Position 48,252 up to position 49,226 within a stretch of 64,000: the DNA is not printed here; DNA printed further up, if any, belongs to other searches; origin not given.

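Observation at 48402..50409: Compact E1-like / ubiquitin-like / unknown-protein module followed by a holin-like membrane protein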

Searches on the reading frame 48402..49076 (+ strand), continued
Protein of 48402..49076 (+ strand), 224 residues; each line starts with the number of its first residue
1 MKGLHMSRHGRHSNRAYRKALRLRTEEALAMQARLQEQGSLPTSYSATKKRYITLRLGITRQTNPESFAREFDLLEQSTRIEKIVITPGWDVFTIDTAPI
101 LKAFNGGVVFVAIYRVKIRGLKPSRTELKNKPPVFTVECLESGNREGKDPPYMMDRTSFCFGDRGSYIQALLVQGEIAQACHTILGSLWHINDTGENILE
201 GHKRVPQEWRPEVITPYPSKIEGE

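Call 77: search_protein_families(library=ncbifam, proteins=[P0069, P0101, L054:6592-7161:+, L054:7163-7819:+, L053:7397-7600:+], max_evalue=1)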
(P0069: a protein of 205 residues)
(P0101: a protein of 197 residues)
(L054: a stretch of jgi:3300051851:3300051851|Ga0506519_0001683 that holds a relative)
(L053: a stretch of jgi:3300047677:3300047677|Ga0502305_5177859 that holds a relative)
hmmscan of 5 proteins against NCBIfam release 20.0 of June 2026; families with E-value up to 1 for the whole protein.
P0069 (205 aa): 8 families
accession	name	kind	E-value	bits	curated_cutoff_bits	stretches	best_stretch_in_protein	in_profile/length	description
NF033885.1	conj_TraP_IncI1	equivalog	0.013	15.2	135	1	17-78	77-138/217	conjugal transfer protein TraP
TIGR02168.1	SMC_prok_B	equivalog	0.044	11.5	567.35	1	24-72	454-942/1181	chromosome segregation protein SMC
NF045487.1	ASRP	equivalog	0.1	11.2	300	1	26-80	402-454/593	archaea-specific SMC-related protein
NF038350.1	taxis_HmpF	equivalog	0.12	10.7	200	1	29-78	113-165/553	pilus motility taxis protein HmpF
TIGR04320.1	Surf_Exclu_PgrA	domain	0.14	11.4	70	1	12-78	268-339/360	SEC10/PgrA surface exclusion domain-containing protein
TIGR02169.1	SMC_prok_A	equivalog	0.16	9.6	729.4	1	26-68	463-717/1165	chromosome segregation protein SMC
TIGR03185.1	DNA_S_dndD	equivalog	0.21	10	245.85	1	4-86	208-290/650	DNA sulfur modification protein DndD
NF002939.0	PRK03598.1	equivalog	0.3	10.2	393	1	14-77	141-202/332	secretion protein HlyD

P0101 (197 aa): 7 families
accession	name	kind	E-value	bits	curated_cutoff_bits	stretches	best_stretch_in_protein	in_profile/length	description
TIGR02169.1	SMC_prok_A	equivalog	0.017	12.8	729.4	1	14-78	719-783/1165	chromosome segregation protein SMC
TIGR02168.1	SMC_prok_B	equivalog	0.028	12.1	567.35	1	16-73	739-796/1181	chromosome segregation protein SMC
NF047516.1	LA_3659_fam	equivalog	0.061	12.9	36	1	20-75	100-155/221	LA_3659 family protein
NF047514.1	SpiroCoCo_N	equivalog_domain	0.061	12.9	75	1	20-75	100-155/221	SpiroCoCo family coiled-coil protein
NF038350.1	taxis_HmpF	equivalog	0.068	11.5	200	1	14-76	482-544/553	pilus motility taxis protein HmpF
NF033885.1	conj_TraP_IncI1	equivalog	0.12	12.1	135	1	5-69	79-143/217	conjugal transfer protein TraP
TIGR02976.1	phageshock_pspB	equivalog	0.72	10.2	51.7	0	30-72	32-74/75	envelope stress response membrane protein PspB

L054:6592-7161:+ (189 aa): 0 families

L054:7163-7819:+ (218 aa): 26 families (the best 25 are shown)
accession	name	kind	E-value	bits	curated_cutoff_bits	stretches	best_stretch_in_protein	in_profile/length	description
NF006395.0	PRK08644.1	equivalog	7.8e-17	61.6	159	1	20-104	31-116/215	sulfur carrier protein ThiS adenylyltransferase ThiF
TIGR02356.1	adenyl_thiF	equivalog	4.1e-14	52.4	275.25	1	22-188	24-193/203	thiazole biosynthesis adenylyltransferase ThiF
NF058523.1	6A-MBL_cap2_3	equivalog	7.5e-14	51.2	320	1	18-87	297-366/665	anti-phage 6A-MBL system cap2_3 protein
TIGR02354.1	thiF_fam2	equivalog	2.8e-11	43.7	152.2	1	21-101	23-104/200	thiamine biosynthesis protein ThiF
NF006444.0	PRK08762.1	equivalog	1e-10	40.8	449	1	22-115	150-251/387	molybdopterin-synthase adenylyltransferase MoeB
NF006077.0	PRK08223.1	equivalog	5.9e-10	38.6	266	1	6-110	11-120/296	hypothetical protein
TIGR03736.1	PRTRC_ThiF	hypoth_equivalog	6e-10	38.9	144.75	1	19-134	11-139/245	PRTRC system ThiF family protein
NF004281.0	PRK05690.1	subfamily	1.3e-08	34.4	266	1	8-141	20-162/250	molybdopterin-synthase adenylyltransferase MoeB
NF004111.0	PRK05600.1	equivalog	1.5e-08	34.2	437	1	23-96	45-120/371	ThiF family adenylyltransferase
NF047750.1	SAMPActivE1UbaA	equivalog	1.4e-07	31.2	450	1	22-86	35-100/270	SAMP-activating enzyme E1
NF009123.0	PRK12475.1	subfamily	2.4e-07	30.3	510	1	22-105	27-114/338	MoeB/ThiF family adenylyltransferase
NF005902.0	PRK07878.1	equivalog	1.1e-06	27.8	647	1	22-95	45-119/392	adenylyltransferase/sulfurtransferase MoeZ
TIGR02355.1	moeB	equivalog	1.2e-06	28.1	376.55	1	8-105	12-112/240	molybdopterin-synthase adenylyltransferase MoeB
NF011424.0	PRK14851.1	subfamily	0.00011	20.4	1170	1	8-102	28-128/679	hypothetical protein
NF005646.0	PRK07411.1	equivalog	0.00027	20.2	633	1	23-90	42-110/390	molybdopterin-synthase adenylyltransferase MoeB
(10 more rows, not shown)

L053:7397-7600:+ (67 aa): 4 families
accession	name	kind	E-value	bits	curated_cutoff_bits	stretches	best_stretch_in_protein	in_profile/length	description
NF006231.0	PRK08364.1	equivalog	3.1e-09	37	80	1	3-67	5-70/70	sulfur carrier protein ThiS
NF041919.1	SAMP2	equivalog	0.00013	22.4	70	1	1-67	1-66/66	ubiquitin-like small modifier protein SAMP2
TIGR01687.1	moaD_arch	subfamily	0.013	16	49.5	1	33-67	52-88/88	MoaD family protein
NF002490.0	PRK01777.1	equivalog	0.034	14.6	75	1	15-62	21-76/96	RnfH family protein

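Call 78: search_protein_families(library=padloc, proteins=[P0069, P0101, L054:6592-7161:+, L054:7163-7819:+, L053:7397-7600:+], max_evalue=1)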
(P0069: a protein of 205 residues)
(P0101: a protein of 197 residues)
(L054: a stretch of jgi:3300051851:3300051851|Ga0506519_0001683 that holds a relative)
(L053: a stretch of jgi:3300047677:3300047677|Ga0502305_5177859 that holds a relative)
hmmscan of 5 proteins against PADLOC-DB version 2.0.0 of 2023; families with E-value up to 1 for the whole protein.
P0069 (205 aa): 10 families
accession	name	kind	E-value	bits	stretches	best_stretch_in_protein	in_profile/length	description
PDLC03863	LmuB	-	0.00073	16.3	1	14-85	336-411/610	-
PDLC02740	PbeC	-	0.0074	13.1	1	24-83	214-273/648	PbeC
PDLC00599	ZorA1|ZorA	-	0.009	12.7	1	23-79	476-534/631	MotA/ExbB/TolQ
PDLC03859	LmuB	-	0.051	10.8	1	19-84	360-427/611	-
PDLC00551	JetC2|JetC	-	0.053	9.3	1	6-84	318-397/1365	DUF3584 domain; MukB-like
PDLC00553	JetC2|JetC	-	0.067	9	1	4-83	902-981/1361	DUF3584 domain; MukB-like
PDLC03864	LmuB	-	0.12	8.9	1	25-80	403-474/657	-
PDLC03144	Specificity_I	-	0.13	9.8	1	10-49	147-189/388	Type I specificity subunit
PDLC03862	LmuB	-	0.15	8.3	1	22-80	356-414/643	-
PDLC03839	LeoA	-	0.55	7.2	1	9-66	267-321/559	-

P0101 (197 aa): 4 families
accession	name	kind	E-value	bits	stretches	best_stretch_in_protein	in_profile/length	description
PDLC03864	LmuB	-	0.021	11.4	1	10-74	402-468/657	-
PDLC00553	JetC2|JetC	-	0.021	10.7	1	5-77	910-982/1361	DUF3584 domain; MukB-like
PDLC02750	PbeC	-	0.03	10.9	1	5-69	182-247/629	PbeC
PDLC03863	LmuB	-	0.06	10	1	14-77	343-410/610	-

L054:6592-7161:+ (189 aa): 2 families
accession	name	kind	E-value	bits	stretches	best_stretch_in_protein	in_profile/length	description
PDLC00890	JAB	-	0.013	13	1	34-127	27-122/157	JAB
PDLC00896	JAB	-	0.015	13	1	99-121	97-119/159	JAB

L054:7163-7819:+ (218 aa): 32 families (the best 25 are shown)
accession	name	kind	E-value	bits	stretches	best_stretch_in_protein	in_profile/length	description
PDLC00832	E1-E2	-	4e-11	39.8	1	22-96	341-416/588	E1-E2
PDLC00829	E1-E2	-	1.5e-10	38.8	1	22-83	174-235/426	E1-E2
PDLC00844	E1-E2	-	1.8e-09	34.8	1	21-87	278-343/489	E1-E2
PDLC00828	E1-E2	-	8.6e-09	33.1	1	21-82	177-238/431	E1-E2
PDLC00852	E1-E2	-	2.6e-08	30.9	1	22-81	329-388/546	E1-E2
PDLC00855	E1-E2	-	1.6e-07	28.7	1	22-102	305-386/579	E1-E2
PDLC00851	E1-E2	-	1.7e-07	28.5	1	22-81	243-302/491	E1-E2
PDLC00835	E1-E2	-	1.7e-07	28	1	21-145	375-504/778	E1-E2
PDLC00839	E1-E2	-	2.2e-07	27.5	1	20-82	371-433/602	E1-E2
PDLC00853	E1-E2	-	3e-07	27.8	1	22-102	313-398/546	E1-E2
PDLC00837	E1-E2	-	3.4e-07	27.4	1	22-96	328-407/593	E1-E2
PDLC00830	E1-E2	-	4.2e-07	26.6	1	22-99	313-391/551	E1-E2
PDLC00848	E1-E2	-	4.9e-07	26.4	1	21-83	376-438/607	E1-E2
PDLC00836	E1-E2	-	6.1e-07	26.4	1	22-80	344-402/602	E1-E2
PDLC00850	E1-E2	-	3.3e-06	23.8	1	19-96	314-392/566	E1-E2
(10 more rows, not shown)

L053:7397-7600:+ (67 aa): 0 families

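Call 82: search_dna_similar(query=window:48417-49076:+, collection=phages, mode=protein, max_evalue=0.01)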
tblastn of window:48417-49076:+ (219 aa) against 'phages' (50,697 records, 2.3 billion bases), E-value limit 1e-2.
No match.

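Call 83: search_dna_similar(query=P0101, collection=plasmids, mode=protein, max_evalue=0.01)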
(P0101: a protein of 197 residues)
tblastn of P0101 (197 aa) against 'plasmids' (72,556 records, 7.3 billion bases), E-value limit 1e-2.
No match.

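Call 84: search_dna_similar(query=P0101, collection=phages, mode=protein, max_evalue=0.01)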
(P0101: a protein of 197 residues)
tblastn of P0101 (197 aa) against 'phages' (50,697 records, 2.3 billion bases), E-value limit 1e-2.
No match.
